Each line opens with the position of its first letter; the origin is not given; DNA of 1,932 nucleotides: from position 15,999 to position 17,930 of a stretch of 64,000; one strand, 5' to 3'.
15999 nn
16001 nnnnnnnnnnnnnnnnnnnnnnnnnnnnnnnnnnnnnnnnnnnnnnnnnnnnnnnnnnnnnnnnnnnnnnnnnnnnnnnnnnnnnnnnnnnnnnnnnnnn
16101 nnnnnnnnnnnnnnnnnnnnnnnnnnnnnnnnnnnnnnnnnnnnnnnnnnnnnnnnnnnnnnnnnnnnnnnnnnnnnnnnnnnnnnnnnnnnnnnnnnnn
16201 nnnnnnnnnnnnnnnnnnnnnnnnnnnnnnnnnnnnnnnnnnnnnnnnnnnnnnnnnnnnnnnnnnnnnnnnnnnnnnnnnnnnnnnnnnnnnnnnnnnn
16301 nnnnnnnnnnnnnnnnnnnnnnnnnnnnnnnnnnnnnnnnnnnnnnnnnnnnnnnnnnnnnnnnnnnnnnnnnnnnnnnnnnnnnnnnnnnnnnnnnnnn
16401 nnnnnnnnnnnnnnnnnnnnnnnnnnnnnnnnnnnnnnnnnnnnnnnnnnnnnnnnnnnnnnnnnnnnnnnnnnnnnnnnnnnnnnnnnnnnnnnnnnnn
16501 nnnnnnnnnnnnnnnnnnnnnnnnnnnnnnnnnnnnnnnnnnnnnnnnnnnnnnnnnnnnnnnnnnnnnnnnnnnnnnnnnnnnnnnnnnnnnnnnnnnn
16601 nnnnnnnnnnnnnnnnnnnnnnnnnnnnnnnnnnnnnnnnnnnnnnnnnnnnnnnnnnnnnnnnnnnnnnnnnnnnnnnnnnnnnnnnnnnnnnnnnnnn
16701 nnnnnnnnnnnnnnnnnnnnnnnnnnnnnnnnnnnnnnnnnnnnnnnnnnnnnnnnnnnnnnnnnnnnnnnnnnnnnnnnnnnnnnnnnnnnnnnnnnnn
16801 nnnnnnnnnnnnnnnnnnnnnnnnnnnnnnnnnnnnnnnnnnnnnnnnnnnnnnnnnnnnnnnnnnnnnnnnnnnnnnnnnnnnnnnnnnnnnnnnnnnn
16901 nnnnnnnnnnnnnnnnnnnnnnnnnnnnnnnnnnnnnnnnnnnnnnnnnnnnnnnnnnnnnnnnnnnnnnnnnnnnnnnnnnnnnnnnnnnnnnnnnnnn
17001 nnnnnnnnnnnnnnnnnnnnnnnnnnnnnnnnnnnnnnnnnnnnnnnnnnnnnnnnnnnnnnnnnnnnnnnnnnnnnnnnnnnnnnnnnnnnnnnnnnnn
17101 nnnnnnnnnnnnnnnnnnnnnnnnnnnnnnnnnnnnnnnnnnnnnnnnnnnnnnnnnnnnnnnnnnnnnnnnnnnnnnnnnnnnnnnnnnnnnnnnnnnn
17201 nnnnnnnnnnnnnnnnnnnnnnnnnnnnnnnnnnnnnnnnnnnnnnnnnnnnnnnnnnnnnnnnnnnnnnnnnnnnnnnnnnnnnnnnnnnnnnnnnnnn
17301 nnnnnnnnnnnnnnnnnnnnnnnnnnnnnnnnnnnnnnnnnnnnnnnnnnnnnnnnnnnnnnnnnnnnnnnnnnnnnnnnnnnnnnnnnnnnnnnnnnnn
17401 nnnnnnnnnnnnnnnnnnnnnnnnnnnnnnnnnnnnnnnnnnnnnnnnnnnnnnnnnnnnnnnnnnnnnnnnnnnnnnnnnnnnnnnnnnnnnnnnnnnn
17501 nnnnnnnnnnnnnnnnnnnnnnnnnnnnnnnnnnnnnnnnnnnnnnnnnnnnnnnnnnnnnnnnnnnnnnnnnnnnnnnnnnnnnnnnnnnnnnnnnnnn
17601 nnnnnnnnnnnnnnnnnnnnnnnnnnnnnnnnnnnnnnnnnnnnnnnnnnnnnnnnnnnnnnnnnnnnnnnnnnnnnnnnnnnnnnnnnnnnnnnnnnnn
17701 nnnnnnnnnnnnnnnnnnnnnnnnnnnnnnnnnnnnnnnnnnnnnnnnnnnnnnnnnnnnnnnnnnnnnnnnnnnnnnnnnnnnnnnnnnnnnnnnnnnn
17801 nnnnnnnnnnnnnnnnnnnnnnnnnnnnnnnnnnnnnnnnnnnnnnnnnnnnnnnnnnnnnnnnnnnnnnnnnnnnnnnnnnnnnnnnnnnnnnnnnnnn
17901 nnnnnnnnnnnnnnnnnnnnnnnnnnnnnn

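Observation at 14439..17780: Sensor kinase (Cache-PAS-HisKA_2) transcriptionally coupled to a B12-radical SAM enzyme; no response regulator nearby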

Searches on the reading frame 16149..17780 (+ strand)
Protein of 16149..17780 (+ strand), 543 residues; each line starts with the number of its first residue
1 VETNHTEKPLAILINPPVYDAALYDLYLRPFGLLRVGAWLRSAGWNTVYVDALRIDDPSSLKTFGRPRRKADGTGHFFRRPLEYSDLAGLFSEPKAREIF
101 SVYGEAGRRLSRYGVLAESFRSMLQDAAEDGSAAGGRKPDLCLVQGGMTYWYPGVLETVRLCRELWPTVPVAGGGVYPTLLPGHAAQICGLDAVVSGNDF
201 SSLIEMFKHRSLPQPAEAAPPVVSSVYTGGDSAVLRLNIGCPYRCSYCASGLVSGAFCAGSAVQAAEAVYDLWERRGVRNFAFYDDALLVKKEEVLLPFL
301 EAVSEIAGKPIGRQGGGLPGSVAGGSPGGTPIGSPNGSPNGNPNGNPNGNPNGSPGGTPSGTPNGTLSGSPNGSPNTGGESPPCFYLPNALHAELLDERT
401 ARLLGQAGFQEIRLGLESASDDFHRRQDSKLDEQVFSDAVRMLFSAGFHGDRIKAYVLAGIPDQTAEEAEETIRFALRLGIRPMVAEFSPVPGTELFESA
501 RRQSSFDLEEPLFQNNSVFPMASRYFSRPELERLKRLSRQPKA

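Call 3: search_protein_families(library=pfam, proteins=[window:16149-17780:+], max_evalue=0.01)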
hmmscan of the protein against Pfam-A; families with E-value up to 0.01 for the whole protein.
window:16149-17780:+ (543 aa): 2 families
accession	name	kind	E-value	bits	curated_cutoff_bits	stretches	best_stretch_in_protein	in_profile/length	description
PF04055.27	Radical_SAM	-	9.1e-11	42.6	29.5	1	395-476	88-166/166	Radical SAM superfamily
PF02310.24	B12-binding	-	7.8e-06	26.2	32.1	1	133-197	46-111/121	B12 binding domain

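Call 4: search_protein_families(library=ncbifam, proteins=[window:16149-17780:+], max_evalue=0.01)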
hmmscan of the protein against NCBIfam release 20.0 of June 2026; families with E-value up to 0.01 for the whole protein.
window:16149-17780:+ (543 aa): 9 families
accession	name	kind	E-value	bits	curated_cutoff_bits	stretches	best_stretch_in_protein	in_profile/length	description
TIGR04479.1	bcpD_PhpK_rSAM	subfamily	1.3e-09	37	600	2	232-292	241-301/504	PhpK family radical SAM P-methyltransferase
TIGR02026.1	BchE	equivalog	9.3e-08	31.4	481.35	0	230-292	192-254/497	magnesium-protoporphyrin IX monomethyl ester anaerobic oxidative cyclase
TIGR04013.1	B12_SAM_MJ_1487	hypoth_equivalog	1e-06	27.9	251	1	410-503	267-360/382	TIGR04013 family B12-binding domain/radical SAM domain-containing protein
NF038361.1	rSAM_Sden_1168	equivalog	2.4e-06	26.4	575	0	388-513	362-486/560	Sden_1168 family B12-binding radical SAM P-methyltransferase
TIGR04072.2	rSAM_ladder_B12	equivalog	6.7e-06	25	360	0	229-294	177-242/443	lipid biosynthesis B12-binding/radical SAM protein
NF033070.1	rSAM_AprD4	equivalog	1.1e-05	24.5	500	1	395-519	284-409/456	AprD4 family radical SAM diol-dehydratase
TIGR03471.1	HpnJ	equivalog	2.6e-05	23.3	577.6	1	399-521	288-408/472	hopanoid biosynthesis associated radical SAM protein HpnJ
NF045585.1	rSAM_slr0320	equivalog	2.7e-05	22.9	775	0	239-290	242-293/511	photosystem II high light acclimation radical SAM protein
NF050148.1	rSAM_ApyD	equivalog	6.7e-05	21.5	750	0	239-304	206-271/645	RiPP biosynthesis radical SAM protein ApyD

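Call 9: find_homologous_proteins(query=window:16149-17777:+)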
Query window:16149-17777:+ (543 aa): 1381 proteins with E <= 0.001 among 8000 candidates; the best 120 are listed.
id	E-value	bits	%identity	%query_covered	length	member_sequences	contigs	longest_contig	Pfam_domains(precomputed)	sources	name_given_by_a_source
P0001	6.0e-120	420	48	57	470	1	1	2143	PF04055.28,PF02310.25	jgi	jgi:hypothetical protein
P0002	1.4e-116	408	48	59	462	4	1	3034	PF04055.28,PF02310.25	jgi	jgi:hypothetical protein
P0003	1.8e-116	408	50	56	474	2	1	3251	PF04055.28,PF02310.25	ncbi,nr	ncbi:MAG: radical SAM protein [Spirochaetales bacterium]|nr:radical SAM protein [Spirochaetales bact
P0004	2.0e-116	408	45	56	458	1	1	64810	PF04055.28,PF02310.25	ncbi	-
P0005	2.4e-116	408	47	55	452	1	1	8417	PF04055.28,PF02310.25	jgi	-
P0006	2.5e-115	404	45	55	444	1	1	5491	PF04055.28,PF02310.25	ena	-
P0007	7.0e-115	403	49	57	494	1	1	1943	PF04055.28,PF02310.25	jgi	jgi:hypothetical protein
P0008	1.2e-114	402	45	55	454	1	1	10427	PF04055.28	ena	-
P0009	5.3e-114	400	45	55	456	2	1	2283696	PF04055.28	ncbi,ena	-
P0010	6.1e-114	400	49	55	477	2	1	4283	PF04055.28,PF02310.25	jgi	jgi:hypothetical protein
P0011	1.4e-113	399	45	54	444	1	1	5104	PF04055.28,PF02310.25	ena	-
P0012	1.5e-113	398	45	55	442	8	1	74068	PF04055.28,PF02310.25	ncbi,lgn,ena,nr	ncbi:MAG: radical SAM protein [Spirochaetales bacterium]|nr:radical SAM protein [Spirochaetales bact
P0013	1.9e-113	398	48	53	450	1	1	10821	PF04055.28,PF02310.25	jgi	jgi:hypothetical protein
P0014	2.4e-113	398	44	55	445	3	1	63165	PF04055.28,PF02310.25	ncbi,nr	ncbi:MAG: radical SAM protein [Spirochaetes bacterium]|nr:radical SAM protein [Spirochaetota bacteri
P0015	4.8e-113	397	44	58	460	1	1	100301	PF04055.28,PF02310.25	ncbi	-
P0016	2.4e-112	394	47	56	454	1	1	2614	PF04055.28,PF02310.25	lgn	-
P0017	3.3e-112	394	40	98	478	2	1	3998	PF04055.28,PF02310.25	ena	-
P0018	3.0e-111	391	47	55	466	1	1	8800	PF04055.28,PF02310.25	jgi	jgi:hypothetical protein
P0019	1.2e-109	386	45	55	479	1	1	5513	PF04055.28,PF02310.25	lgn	-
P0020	1.5e-109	385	47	56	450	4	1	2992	PF04055.28,PF02310.25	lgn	-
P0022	9.1e-109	383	46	59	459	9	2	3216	PF04055.28,PF02310.25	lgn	-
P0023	1.2e-108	382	42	56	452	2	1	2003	PF04055.28,PF02310.25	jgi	jgi:hypothetical protein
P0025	2.4e-108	381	45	55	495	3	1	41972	PF04055.28,PF02310.25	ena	-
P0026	3.1e-108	381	43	55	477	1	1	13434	PF04055.28,PF02310.25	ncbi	-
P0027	3.1e-108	381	43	55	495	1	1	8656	PF04055.28,PF02310.25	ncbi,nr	ncbi:MAG: radical SAM protein [Spirochaetes bacterium]|nr:radical SAM protein [Spirochaetota bacteri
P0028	3.7e-108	381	46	55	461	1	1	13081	PF04055.28,PF02310.25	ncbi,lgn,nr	ncbi:MAG: radical SAM protein [Spirochaetales bacterium]|nr:radical SAM protein [Spirochaetales bact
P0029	5.5e-108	380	43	55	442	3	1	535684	PF04055.28,PF02310.25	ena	-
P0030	9.4e-108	379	47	53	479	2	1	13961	PF04055.28,PF02310.25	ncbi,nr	ncbi:MAG: radical SAM protein [Spirochaetales bacterium]|nr:radical SAM protein [Spirochaetales bact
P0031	1.5e-107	379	44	54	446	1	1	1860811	PF04055.28,PF02310.25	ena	-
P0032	1.6e-107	379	44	55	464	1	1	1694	PF04055.28,PF02310.25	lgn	-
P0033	2.2e-107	378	46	55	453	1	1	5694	PF04055.28,PF02310.25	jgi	jgi:radical SAM superfamily enzyme YgiQ (UPF0313 family)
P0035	4.2e-107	377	44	55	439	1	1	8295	PF04055.28,PF02310.25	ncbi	-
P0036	4.7e-107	377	41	56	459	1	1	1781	PF04055.28,PF02310.25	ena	-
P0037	6.7e-107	377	44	55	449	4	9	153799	PF04055.28,PF02310.25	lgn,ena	-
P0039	7.4e-107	376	47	56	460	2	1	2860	PF04055.28,PF02310.25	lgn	-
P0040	8.9e-107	376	43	55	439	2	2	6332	PF04055.28,PF02310.25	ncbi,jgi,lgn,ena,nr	ncbi:MAG: B12-binding domain-containing radical SAM protein [Spirochaetes bacterium]|nr:MAG: B12-bin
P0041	9.2e-107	376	47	54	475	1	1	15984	PF04055.28,PF02310.25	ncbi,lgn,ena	-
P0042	9.6e-107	376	40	56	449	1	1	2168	PF04055.28,PF02310.25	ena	-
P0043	1.4e-106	375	45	54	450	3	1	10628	PF04055.28,PF02310.25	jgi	-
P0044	2.1e-106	375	42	55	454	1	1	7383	PF04055.28,PF02310.25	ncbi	ncbi:MAG: radical SAM protein [Spirochaetota bacterium]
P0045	3.6e-106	374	47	56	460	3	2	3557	PF04055.28,PF02310.25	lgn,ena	-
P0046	6.1e-106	373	43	55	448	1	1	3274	PF04055.28,PF02310.25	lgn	-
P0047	1.0e-105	373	42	57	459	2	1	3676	PF04055.28,PF08497.16,PF02310.25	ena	-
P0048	1.4e-105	372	43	55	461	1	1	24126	PF04055.28,PF02310.25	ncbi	-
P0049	1.7e-105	372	42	55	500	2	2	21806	PF04055.28,PF02310.25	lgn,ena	-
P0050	2.6e-105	371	42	55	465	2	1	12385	PF04055.28,PF02310.25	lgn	-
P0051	4.1e-105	371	45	56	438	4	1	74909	PF04055.28,PF02310.25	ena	-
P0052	5.9e-105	370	45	56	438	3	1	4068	PF04055.28,PF02310.25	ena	-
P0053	8.0e-105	370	44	55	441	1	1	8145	PF04055.28,PF02310.25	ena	-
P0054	8.3e-105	370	41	56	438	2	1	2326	PF04055.28,PF02310.25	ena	-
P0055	1.0e-104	369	43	56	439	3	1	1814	PF04055.28,PF02310.25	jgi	-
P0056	1.0e-104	369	41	56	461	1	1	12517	PF04055.28,PF02310.25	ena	-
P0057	1.2e-104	369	41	55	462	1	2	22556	PF04055.28,PF02310.25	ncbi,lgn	-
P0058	1.2e-104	369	42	55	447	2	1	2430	PF04055.28,PF02310.25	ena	-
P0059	1.5e-104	369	38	98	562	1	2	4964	PF04055.28,PF02310.25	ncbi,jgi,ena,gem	-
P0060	1.5e-104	369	45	56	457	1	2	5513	PF04055.28,PF02310.25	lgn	-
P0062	1.8e-104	368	41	56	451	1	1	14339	PF04055.28,PF02310.25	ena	-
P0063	3.9e-104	367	44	55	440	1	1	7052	PF04055.28,PF02310.25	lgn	-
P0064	4.1e-104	367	42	55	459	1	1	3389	PF04055.28,PF02310.25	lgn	-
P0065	4.9e-104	367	47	55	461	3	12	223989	PF04055.28,PF02310.25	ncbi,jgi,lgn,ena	-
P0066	8.6e-104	366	41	55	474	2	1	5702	PF04055.28,PF02310.25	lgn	-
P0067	8.7e-104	366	44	54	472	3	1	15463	PF04055.28,PF02310.25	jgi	jgi:radical SAM superfamily enzyme YgiQ (UPF0313 family)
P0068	9.2e-104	366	42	55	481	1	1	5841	PF04055.28,PF08497.16,PF02310.25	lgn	-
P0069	1.1e-103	366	42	56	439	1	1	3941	PF04055.28,PF02310.25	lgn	-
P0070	1.4e-103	365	43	56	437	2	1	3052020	PF04055.28,PF02310.25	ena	-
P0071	1.8e-103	365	45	55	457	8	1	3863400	PF04055.28,PF02310.25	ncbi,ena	-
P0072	2.1e-103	365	44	55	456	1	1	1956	PF04055.28,PF02310.25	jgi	jgi:hypothetical protein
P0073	4.4e-103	364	43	55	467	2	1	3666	PF04055.28,PF02310.25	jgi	jgi:radical SAM superfamily enzyme YgiQ (UPF0313 family)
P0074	1.0e-102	363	42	55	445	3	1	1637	PF04055.28,PF02310.25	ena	-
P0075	1.3e-102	362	40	55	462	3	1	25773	PF04055.28,PF08497.16,PF02310.25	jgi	-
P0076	1.3e-102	362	43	55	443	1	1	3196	PF04055.28,PF02310.25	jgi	jgi:radical SAM superfamily enzyme YgiQ (UPF0313 family)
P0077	1.4e-102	362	44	56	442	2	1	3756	PF04055.28,PF02310.25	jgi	jgi:radical SAM superfamily enzyme YgiQ (UPF0313 family)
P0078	2.4e-102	361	40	55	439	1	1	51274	PF04055.28,PF02310.25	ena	-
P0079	3.2e-102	361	47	55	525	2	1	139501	PF04055.28,PF02310.25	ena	-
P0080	3.3e-102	361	43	58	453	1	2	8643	PF04055.28,PF02310.25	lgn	-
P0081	5.7e-102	360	41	55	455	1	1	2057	PF04055.28,PF02310.25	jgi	jgi:radical SAM superfamily enzyme YgiQ (UPF0313 family)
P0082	6.5e-102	360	42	55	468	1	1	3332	PF04055.28,PF02310.25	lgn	-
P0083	7.8e-102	360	41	55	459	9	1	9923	PF04055.28,PF02310.25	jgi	jgi:hypothetical protein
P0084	9.9e-102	359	40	55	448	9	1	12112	PF04055.28,PF02310.25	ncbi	-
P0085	1.1e-101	359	42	56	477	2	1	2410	PF04055.28,PF02310.25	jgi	jgi:hypothetical protein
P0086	1.4e-101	359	44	55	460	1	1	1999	PF04055.28,PF02310.25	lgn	-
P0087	1.8e-101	359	40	55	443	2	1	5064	PF04055.28,PF02310.25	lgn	-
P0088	2.1e-101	358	43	55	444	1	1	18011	PF04055.28,PF02310.25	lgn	-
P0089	2.4e-101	358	42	55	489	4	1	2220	PF04055.28,PF02310.25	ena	-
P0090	2.5e-101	358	42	56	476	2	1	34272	PF04055.28,PF02310.25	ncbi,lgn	-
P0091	2.8e-101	358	39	56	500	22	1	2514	PF04055.28,PF02310.25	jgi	jgi:hypothetical protein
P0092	3.2e-101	358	43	55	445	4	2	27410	PF04055.28,PF02310.25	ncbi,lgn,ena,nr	ncbi:MAG: cobalamin-dependent protein [Spirochaetales bacterium]|nr:cobalamin-dependent protein [Spi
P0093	3.3e-101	358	41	55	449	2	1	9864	PF04055.28,PF02310.25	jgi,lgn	jgi:radical SAM superfamily enzyme YgiQ (UPF0313 family)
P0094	5.2e-101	357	43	55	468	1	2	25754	PF04055.28,PF02310.25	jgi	jgi:radical SAM superfamily enzyme YgiQ (UPF0313 family)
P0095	7.0e-101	357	42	54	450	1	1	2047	PF04055.28,PF02310.25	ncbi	-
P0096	7.6e-101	357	41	55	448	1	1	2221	PF04055.28,PF02310.25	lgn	-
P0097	8.1e-101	356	43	57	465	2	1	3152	PF04055.28,PF02310.25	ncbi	-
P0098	8.6e-101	356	43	55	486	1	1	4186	PF04055.28,PF02310.25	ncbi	ncbi:MAG: radical SAM protein [Spirochaetia bacterium]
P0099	8.6e-101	356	43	56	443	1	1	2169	PF04055.28,PF02310.25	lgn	-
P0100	1.2e-100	356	45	55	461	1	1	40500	PF04055.28,PF02310.25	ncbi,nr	ncbi:MAG: radical SAM protein, partial [Spirochaetales bacterium]|nr:radical SAM protein [Spirochaet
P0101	1.3e-100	356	43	55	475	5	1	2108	PF04055.28,PF02310.25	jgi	-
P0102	1.4e-100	356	42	55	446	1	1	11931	PF04055.28,PF02310.25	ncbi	-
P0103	1.6e-100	355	42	55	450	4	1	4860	PF04055.28,PF02310.25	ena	-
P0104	1.7e-100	355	42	54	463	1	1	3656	PF04055.28,PF02310.25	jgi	jgi:hypothetical protein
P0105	1.8e-100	355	39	52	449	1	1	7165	PF04055.28,PF02310.25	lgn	-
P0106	2.0e-100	355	44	54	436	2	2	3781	PF04055.28,PF02310.25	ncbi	-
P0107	2.3e-100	355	39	56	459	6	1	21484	PF04055.28,PF02310.25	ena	-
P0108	3.0e-100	355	42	55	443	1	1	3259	PF04055.28,PF02310.25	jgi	jgi:radical SAM superfamily enzyme YgiQ (UPF0313 family)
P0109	3.2e-100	354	42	55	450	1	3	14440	PF04055.28,PF02310.25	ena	-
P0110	3.6e-100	354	42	55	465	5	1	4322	PF04055.28,PF02310.25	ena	-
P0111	4.6e-100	354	42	56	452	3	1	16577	PF04055.28,PF02310.25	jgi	jgi:radical SAM superfamily enzyme YgiQ (UPF0313 family)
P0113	5.3e-100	354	41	56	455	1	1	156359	PF04055.28,PF02310.25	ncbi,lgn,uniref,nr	ncbi:MAG: radical SAM protein [Spirochaetales bacterium]|uniref:Radical SAM protein n=1 Tax=Candidat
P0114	7.3e-100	353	43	54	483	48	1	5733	PF04055.28,PF02310.25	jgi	jgi:hypothetical protein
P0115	7.7e-100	353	41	54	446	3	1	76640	PF04055.28,PF02310.25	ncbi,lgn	-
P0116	8.8e-100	353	42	55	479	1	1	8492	PF04055.28,PF02310.25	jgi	jgi:hypothetical protein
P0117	9.1e-100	353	39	55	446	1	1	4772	PF04055.28,PF02310.25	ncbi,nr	ncbi:MAG: cobalamin-dependent protein [Spirochaetales bacterium]|nr:cobalamin-dependent protein [Spi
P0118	9.4e-100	353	44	55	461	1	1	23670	PF04055.28,PF02310.25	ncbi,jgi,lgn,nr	ncbi:MAG: B12-binding domain-containing radical SAM protein [Spirochaetia bacterium]|jgi:hypothetica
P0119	1.0e-99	353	40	55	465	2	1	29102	PF04055.28,PF02310.25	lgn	-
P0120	1.1e-99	353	38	55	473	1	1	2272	PF04055.28,PF02310.25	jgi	jgi:hypothetical protein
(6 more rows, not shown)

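Call 11: find_related_loci(query=A1, collection=genome_contigs, flank=6000)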
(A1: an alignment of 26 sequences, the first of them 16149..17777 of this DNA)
Query A1 (543 aa) in genome_contigs; peptide patterns used: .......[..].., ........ (x = any residue, [..] = any of these).
600 stretches matched a pattern (row limit reached: there are more); 593 encode a relative of the query (tblastn E <= 1e-3); the best 80 are kept; 80 distinct loci.
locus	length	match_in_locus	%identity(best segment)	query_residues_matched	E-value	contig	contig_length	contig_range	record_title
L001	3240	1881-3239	37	3-473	5e-91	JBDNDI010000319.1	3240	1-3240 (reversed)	MAG: Spirochaetales bacterium isolate RM_bin7_OCT21 C319, whole genome shotgun sequence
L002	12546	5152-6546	49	9-538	6e-79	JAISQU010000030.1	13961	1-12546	MAG: Spirochaetales bacterium isolate Kf353_bin16 k119_4624585, whole genome shotgun sequence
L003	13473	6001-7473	44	1-538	4e-75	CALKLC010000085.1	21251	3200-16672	MAG: uncultured Spirochaetales bacterium isolate R1_Bin_Bin_54_1 genome assembly, contig: c_000002528328, whole genome s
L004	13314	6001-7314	44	9-540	6e-73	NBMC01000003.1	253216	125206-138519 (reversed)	MAG: Spirochaetaceae bacterium 4572_59 ex4572_59_scaffold_19, whole genome shotgun sequence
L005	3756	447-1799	44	8-541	9e-72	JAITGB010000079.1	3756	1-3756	MAG: Spirochaetales bacterium isolate Pc512_bin102 k119_581867, whole genome shotgun sequence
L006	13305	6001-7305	43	7-538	2e-71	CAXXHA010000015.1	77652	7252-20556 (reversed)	MAG: Spirochaetia bacterium isolate 4b612f34-177e-4c5c-b08e-3e7ec00fbc00 genome assembly, contig: contig_15, whole genom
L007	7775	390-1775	47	7-538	4e-69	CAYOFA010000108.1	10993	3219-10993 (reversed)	MAG TPA_asm: uncultured Spirochaetaceae bacterium isolate SRP332253_co1_294 genome assembly, contig: NODE_10032_length_1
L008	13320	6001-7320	43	8-540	6e-68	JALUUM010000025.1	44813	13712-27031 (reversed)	MAG: Spirochaetales bacterium isolate 128-326_metabat1_scaf2bin.014 128-326_scaffold_288_c1, whole genome shotgun sequen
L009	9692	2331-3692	47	8-542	1e-67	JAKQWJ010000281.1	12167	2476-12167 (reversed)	MAG: Spirochaetota bacterium isolate USST_metabat.101_sub k141_969981, whole genome shotgun sequence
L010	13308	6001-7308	43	7-538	1e-67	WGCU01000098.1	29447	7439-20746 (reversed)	MAG: Spirochaetaceae bacterium isolate S145_15 k151_88328, whole genome shotgun sequence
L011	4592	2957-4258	40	8-538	2e-67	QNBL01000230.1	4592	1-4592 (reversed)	MAG: Spirochaetes bacterium isolate B11_G9 B11_Guay9_scaffold_38075, whole genome shotgun sequence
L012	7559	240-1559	41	4-540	5e-67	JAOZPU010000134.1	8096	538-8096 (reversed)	MAG: Spirochaetia bacterium isolate GMC4.metabat2.27 GMC4_14617_length_8096_cov_12.632881, whole genome shotgun sequence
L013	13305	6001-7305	45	9-540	1e-66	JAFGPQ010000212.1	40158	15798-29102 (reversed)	MAG: Spirochaetales bacterium isolate Zod_Metabat.700 k87_8535763, whole genome shotgun sequence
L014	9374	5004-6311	43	9-540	9e-63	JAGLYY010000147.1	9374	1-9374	MAG: Spirochaetales bacterium isolate RS_13_41 ZL320.bin.41.fa_147, whole genome shotgun sequence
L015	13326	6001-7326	40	4-539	1e-62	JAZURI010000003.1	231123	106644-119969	MAG: Spirochaetia bacterium isolate T1900044852_TS20190318.MAGScoT_cleanbin_000015 SGB_3031_k141_2230392, whole genome s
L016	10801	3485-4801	42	6-540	2e-62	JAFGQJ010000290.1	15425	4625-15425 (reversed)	MAG: Spirochaetales bacterium isolate Zod_Metabat.745 k87_5058765, whole genome shotgun sequence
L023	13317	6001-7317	39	7-536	3e-58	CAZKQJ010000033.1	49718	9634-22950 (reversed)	MAG TPA_asm: uncultured Spirochaetaceae bacterium isolate SRP241341_co1_254 genome assembly, contig: NODE_852_length_497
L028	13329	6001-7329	41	8-539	5e-55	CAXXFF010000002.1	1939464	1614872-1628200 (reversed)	MAG: Marispirochaeta sp. isolate 0d38d6bb-cb51-48eb-adf8-254e7494e10b genome assembly, contig: contig_2, whole genome sh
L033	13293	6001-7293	38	11-543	1e-49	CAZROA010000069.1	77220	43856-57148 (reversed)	MAG TPA_asm: uncultured Thermodesulfobacteriota bacterium isolate binchicken_co219_9 genome assembly, contig: k141_95466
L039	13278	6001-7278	33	11-519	3e-46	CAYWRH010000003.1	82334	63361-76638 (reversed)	MAG TPA_asm: uncultured Desulfatiglans sp. isolate SRP167436_co1_198 genome assembly, contig: NODE_281_length_82334_cov_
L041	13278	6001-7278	33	11-535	5e-46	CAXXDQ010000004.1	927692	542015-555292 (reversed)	MAG: Desulfomonilia bacterium isolate 0c9ce0d9-ef91-441a-a17a-dc80b036fdfb genome assembly, contig: contig_4, whole geno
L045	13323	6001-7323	33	12-540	7e-45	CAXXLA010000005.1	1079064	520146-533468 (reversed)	MAG: Smithellaceae bacterium isolate 28a06b0b-966f-4d1b-b133-abbbdd0ba6e7 genome assembly, contig: contig_5, whole genom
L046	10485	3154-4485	35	9-539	1e-44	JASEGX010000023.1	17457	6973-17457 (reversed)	MAG: Thermodesulfobacteriota bacterium isolate Yes70-07 NODE_1246_length_17457_cov_4.805884, whole genome shotgun sequen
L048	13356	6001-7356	35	1-543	1e-44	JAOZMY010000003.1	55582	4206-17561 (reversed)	MAG: bacterium isolate GMC4_bin_23 GMC4_235_length_55582_cov_15.265673, whole genome shotgun sequence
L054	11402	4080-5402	32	12-540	3e-43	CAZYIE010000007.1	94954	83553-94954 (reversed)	MAG TPA_asm: uncultured Smithella sp. isolate binchicken_co113_249 genome assembly, contig: NODE_234_length_94954_cov_4.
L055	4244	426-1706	33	6-520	1e-43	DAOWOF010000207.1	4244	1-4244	MAG TPA_asm: Desulfobacteraceae bacterium isolate CSMAG_3047 CSMAG_3047_k141_306808_length_4244_cov_25.0000, whole genom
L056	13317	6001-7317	33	9-538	5e-43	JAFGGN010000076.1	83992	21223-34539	MAG: bacterium isolate Zod_Metabat.1387 k87_7729313, whole genome shotgun sequence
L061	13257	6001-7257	36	11-540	1e-42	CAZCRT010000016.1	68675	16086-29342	MAG TPA_asm: uncultured Bacteroidia bacterium isolate binchicken_co141_55 genome assembly, contig: NODE_1594_length_6867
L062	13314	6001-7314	35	11-539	2e-42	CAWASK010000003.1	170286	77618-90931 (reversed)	MAG: uncultured delta proteobacterium isolate MFD03899.bin.3.172 genome assembly, contig: contig_26727, whole genome sho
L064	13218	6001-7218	37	12-524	3e-42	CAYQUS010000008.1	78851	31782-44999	MAG TPA_asm: uncultured Planctomycetia bacterium isolate binchicken_co27_479 genome assembly, contig: NODE_499_length_78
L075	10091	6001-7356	33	2-539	1e-41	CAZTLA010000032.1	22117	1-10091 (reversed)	MAG TPA_asm: uncultured Syntrophales bacterium isolate binchicken_co232_232 genome assembly, contig: NODE_4419_length_22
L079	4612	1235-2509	35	8-520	2e-41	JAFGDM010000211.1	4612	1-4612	MAG: Deltaproteobacteria bacterium isolate Zod_Metabat.1176 k87_5997009, whole genome shotgun sequence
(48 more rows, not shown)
